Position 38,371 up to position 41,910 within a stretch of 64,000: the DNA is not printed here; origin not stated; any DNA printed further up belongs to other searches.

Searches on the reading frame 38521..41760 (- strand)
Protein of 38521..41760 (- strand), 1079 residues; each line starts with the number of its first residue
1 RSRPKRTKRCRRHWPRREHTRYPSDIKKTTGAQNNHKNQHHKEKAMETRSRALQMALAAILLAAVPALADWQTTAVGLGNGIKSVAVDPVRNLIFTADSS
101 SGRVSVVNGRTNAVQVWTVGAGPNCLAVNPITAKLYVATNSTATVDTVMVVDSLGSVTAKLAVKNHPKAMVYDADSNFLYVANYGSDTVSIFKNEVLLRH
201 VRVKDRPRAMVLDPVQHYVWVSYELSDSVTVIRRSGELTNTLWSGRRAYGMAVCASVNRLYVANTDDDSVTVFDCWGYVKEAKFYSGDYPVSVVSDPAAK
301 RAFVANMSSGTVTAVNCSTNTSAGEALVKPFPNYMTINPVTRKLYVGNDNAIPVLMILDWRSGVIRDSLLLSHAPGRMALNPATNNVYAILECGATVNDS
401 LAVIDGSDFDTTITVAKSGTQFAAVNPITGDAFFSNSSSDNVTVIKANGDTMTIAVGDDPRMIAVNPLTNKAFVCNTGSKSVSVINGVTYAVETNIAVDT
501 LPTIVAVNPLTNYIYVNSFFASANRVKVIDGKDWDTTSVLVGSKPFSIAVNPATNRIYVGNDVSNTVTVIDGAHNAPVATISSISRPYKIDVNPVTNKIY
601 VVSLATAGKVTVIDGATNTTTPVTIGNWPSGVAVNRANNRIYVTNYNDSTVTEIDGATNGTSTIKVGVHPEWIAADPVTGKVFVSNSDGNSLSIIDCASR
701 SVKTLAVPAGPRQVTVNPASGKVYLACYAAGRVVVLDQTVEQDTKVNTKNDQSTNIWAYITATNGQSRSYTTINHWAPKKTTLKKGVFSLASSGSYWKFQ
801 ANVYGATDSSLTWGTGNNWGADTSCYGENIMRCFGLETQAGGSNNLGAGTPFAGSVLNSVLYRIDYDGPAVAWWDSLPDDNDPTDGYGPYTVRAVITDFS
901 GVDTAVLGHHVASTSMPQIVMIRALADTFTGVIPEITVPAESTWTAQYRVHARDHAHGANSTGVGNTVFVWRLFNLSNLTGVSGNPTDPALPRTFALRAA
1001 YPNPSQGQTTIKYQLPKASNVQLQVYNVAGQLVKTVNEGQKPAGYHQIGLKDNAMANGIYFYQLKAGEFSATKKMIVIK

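Call 11: search_protein_families(library=pfam, proteins=[window:38521-41760:-], max_evalue=0.01)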
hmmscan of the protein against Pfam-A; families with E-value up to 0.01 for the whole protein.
window:38521-41760:- (1079 aa): 6 families
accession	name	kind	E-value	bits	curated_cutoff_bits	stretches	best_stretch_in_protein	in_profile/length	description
PF10282.15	Lactonase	-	3e-16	60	21.7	1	153-241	232-330/344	Lactonase, 7-bladed beta-propeller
PF18962.6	Por_Secre_tail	-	4e-12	46.7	27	1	1001-1077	2-75/75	Secretion system C-terminal sorting domain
PF01436.27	NHL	-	7.1e-10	38.9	20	1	627-651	2-25/28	NHL repeat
PF21783.3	YNCE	-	1.1e-08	35.2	27.1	0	524-658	50-187/339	YNCE-like beta-propeller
PF13860.13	FlgD_ig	-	3.8e-07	30.4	27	1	1008-1066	11-75/79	FlgD Ig-like domain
PF13585.12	CHU_C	-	0.00024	21.6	27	1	1016-1069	24-76/86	CHU_C Type IX secretion signal domain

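Call 35: search_protein_families(library=ncbifam, proteins=[window:38521-41760:-], max_evalue=0.1)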
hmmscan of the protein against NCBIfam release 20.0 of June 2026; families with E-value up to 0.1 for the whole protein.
window:38521-41760:- (1079 aa): 13 families
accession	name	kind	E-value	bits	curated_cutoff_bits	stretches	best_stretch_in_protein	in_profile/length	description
TIGR03866.1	PQQ_ABC_repeats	subfamily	1.7e-54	185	287.3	4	549-743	5-201/310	PQQ-dependent catabolism-associated beta-propeller protein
NF052280.1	7_blade_YncE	equivalog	2.8e-33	115.2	400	4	542-741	74-289/338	7-bladed beta-propeller protein YncE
TIGR02276.1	beta_rpt_yvtn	repeat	1.2e-32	111.5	27.85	5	552-590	1-39/42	beta-propeller repeat protein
NF052340.1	hydrazine_beta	equivalog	1e-28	100.5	560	5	111-234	23-148/372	hydrazine synthase subunit beta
NF052342.1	hydrazine_BC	exception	7.9e-14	50.7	1250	3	111-233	29-153/690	hydrazine synthase subunit beta-gamma fusion subunit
TIGR04183.1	Por_Secre_tail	domain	8e-14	51.4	23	1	1001-1077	2-71/72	T9SS type A sorting domain-containing protein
NF052323.1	T9SSA_dep_M6i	equivalog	3.3e-09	35.3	600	1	1001-1078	961-1037/1043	T9SS-dependent M6-like inactivated metalloprotease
NF038113.1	T9SSA_dep_M36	equivalog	3.6e-08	32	885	1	999-1077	794-868/869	T9SS-dependent M36 family metallopeptidase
NF008258.1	PRK11028.1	equivalog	2e-07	30.4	370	1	93-192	4-108/330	6-phosphogluconolactonase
NF038117.1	choice_anch_I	subfamily_domain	5.7e-05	22.2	300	0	97-174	70-146/458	choice-of-anchor I family protein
NF005176.1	PRK06655.1-1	equivalog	0.00075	19.5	230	1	1009-1061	88-144/197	flagellar hook assembly protein FlgD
NF050136.1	PGL_lacton_Staph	exception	0.017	14.1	500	0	169-236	244-319/341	6-phosphogluconolactonase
NF053768.1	CIS12_fam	equivalog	0.03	13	860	1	595-753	51-201/715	CIS12 family contractile injection system protein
